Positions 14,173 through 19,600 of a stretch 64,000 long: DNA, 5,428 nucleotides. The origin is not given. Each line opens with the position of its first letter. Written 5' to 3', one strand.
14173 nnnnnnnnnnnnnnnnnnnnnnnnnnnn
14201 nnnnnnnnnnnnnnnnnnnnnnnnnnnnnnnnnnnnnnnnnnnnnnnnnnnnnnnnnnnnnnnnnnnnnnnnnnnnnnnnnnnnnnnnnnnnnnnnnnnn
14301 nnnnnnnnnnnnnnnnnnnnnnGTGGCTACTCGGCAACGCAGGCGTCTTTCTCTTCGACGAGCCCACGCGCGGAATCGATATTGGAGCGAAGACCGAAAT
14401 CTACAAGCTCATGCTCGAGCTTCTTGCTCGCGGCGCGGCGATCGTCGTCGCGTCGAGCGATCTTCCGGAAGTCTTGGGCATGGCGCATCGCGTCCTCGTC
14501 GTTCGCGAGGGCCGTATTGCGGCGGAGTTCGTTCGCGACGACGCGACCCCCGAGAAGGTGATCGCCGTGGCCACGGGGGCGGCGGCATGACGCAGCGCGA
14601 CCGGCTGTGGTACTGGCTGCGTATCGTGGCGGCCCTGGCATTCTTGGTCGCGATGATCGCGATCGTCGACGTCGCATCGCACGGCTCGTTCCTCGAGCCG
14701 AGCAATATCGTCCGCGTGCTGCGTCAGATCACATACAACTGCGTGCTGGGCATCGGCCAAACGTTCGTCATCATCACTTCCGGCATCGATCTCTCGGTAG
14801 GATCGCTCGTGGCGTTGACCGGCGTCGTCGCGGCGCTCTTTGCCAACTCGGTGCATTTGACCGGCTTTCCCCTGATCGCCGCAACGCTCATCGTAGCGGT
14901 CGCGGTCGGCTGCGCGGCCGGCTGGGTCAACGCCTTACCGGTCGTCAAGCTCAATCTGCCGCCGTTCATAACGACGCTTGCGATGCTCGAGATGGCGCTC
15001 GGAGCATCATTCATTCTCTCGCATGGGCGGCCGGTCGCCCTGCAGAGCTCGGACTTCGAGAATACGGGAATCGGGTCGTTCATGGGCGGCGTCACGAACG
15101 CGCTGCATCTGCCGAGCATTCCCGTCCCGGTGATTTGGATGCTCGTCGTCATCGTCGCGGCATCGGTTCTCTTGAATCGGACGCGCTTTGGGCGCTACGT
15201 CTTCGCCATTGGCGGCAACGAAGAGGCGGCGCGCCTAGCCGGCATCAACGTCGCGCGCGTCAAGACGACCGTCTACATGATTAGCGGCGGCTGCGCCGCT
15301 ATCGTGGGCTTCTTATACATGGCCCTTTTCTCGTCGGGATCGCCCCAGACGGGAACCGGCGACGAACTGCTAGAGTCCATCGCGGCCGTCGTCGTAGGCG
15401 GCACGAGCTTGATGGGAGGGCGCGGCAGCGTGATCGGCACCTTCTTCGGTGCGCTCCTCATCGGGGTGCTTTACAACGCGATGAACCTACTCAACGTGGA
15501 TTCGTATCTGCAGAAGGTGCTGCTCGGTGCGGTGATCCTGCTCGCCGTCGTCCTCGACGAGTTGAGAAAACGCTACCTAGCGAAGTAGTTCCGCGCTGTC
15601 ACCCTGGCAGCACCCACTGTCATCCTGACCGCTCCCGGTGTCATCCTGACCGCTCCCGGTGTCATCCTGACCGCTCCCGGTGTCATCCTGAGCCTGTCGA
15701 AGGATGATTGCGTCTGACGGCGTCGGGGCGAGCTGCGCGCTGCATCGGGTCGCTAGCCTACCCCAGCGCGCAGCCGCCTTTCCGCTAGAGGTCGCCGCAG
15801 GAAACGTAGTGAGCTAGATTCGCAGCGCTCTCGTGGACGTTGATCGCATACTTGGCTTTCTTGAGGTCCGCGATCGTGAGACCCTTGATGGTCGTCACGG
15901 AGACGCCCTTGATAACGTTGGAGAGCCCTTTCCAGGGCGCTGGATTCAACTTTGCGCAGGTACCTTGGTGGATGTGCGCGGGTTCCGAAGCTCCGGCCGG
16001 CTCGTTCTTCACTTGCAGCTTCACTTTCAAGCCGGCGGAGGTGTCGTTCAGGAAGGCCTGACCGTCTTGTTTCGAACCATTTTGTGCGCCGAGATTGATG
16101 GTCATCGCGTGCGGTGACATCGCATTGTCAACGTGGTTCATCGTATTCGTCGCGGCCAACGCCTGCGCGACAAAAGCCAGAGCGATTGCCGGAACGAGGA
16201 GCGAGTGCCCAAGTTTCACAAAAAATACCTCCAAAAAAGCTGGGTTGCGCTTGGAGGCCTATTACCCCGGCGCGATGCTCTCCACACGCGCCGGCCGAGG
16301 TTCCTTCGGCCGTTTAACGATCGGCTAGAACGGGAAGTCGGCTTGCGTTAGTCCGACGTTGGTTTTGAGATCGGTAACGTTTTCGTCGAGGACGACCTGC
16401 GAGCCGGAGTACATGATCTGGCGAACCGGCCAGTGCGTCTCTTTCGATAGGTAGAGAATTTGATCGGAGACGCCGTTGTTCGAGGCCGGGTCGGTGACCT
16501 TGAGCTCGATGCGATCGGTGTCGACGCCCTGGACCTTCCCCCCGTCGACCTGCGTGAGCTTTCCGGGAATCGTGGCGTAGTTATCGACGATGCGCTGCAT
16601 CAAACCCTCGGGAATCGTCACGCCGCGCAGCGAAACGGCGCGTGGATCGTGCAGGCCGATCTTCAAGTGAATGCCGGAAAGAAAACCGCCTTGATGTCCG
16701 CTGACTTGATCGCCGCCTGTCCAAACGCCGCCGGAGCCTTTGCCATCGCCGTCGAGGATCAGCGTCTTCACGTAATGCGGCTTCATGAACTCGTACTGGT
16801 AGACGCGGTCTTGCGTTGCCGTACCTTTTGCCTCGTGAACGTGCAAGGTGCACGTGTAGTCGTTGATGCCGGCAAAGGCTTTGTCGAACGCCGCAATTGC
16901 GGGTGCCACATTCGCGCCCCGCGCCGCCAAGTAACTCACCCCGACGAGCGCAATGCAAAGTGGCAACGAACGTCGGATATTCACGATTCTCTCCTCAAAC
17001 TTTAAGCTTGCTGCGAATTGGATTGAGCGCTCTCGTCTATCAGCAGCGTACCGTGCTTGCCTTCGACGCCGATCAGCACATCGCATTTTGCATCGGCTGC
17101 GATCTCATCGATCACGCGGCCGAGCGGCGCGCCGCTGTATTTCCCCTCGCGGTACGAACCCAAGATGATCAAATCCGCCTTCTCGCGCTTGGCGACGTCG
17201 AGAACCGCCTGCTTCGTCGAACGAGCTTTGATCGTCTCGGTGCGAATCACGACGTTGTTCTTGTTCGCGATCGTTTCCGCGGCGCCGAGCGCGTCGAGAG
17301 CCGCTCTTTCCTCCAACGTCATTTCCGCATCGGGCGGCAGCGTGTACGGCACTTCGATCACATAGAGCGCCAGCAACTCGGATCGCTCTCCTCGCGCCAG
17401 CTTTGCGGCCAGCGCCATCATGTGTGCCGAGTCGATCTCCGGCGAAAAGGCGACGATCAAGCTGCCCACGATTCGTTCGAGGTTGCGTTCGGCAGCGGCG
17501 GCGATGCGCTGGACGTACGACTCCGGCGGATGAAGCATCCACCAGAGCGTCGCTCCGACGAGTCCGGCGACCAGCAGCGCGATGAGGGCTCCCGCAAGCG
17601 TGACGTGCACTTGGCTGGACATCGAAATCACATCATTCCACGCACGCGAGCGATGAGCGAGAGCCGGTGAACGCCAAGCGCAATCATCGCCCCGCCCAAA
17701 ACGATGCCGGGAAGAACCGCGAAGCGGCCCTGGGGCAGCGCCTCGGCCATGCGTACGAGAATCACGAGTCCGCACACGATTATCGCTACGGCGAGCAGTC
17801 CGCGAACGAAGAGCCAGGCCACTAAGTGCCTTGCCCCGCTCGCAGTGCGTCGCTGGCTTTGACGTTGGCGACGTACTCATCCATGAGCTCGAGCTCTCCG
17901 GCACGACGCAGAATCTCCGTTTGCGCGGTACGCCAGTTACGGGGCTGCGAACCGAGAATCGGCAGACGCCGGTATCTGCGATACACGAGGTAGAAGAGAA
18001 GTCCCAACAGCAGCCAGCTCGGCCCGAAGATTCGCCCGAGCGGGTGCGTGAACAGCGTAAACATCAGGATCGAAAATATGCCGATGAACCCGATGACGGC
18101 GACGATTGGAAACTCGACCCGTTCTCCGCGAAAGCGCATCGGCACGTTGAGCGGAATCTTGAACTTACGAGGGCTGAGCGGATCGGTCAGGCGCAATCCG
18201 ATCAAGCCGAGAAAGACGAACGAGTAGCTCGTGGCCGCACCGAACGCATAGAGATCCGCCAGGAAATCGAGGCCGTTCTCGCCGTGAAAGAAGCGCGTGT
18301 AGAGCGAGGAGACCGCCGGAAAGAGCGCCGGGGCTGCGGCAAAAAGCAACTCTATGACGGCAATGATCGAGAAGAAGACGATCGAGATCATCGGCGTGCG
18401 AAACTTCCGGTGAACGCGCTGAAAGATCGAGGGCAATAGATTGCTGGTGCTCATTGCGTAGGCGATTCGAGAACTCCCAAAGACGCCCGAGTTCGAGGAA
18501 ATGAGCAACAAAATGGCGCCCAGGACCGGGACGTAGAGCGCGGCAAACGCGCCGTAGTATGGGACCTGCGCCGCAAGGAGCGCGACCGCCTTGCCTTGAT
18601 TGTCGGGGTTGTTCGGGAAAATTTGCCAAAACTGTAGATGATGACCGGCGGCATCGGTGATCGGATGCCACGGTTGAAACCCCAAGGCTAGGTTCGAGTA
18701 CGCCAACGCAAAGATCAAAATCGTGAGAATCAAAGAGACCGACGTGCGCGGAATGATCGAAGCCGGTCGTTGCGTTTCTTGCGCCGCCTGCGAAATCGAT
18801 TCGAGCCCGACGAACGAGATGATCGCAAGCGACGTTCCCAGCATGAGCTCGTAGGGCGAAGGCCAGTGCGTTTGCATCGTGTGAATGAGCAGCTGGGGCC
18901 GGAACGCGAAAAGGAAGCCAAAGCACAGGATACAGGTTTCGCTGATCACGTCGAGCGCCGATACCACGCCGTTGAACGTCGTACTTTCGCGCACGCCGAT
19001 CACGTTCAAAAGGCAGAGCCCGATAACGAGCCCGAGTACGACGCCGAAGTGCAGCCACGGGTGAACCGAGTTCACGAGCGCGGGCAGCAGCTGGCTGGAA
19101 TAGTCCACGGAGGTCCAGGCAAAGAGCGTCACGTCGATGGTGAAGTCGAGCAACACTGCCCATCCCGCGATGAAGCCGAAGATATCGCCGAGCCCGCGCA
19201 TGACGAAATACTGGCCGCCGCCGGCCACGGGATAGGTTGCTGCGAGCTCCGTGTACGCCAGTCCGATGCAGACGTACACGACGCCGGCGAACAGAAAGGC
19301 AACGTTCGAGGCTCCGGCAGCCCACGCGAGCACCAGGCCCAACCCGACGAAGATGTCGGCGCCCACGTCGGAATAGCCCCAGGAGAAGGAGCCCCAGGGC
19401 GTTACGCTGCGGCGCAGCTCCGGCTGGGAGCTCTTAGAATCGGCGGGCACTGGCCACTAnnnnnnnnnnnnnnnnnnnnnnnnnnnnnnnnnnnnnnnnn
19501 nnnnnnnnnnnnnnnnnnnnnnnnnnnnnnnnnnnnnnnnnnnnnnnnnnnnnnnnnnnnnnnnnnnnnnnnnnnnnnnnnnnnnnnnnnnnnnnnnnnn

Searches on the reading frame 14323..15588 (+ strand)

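Call 35: search_protein_families(library=pfam, proteins=[window:14323-15588:+], max_evalue=0.00001)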
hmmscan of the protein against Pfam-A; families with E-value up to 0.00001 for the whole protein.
window:14323-15588:+ (421 aa): 1 family
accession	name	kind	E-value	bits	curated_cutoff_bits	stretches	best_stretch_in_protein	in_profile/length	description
PF02653.21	BPD_transp_2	-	6.3e-43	147.3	26.8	1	128-409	1-269/269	Branched-chain amino acid transport system / permease component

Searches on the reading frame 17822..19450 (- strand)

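Call 35: search_protein_families(library=pfam, proteins=[window:17822-19450:-], max_evalue=0.00001)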
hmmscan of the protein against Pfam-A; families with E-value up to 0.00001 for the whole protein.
window:17822-19450:- (542 aa): 2 families
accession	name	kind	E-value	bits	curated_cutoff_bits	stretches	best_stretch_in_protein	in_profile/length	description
PF13520.12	AA_permease_2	-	6.3e-33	114.8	27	1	30-470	16-409/427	Amino acid permease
PF00324.27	AA_permease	-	1.2e-19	70.8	24.6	1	29-421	11-383/470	Amino acid permease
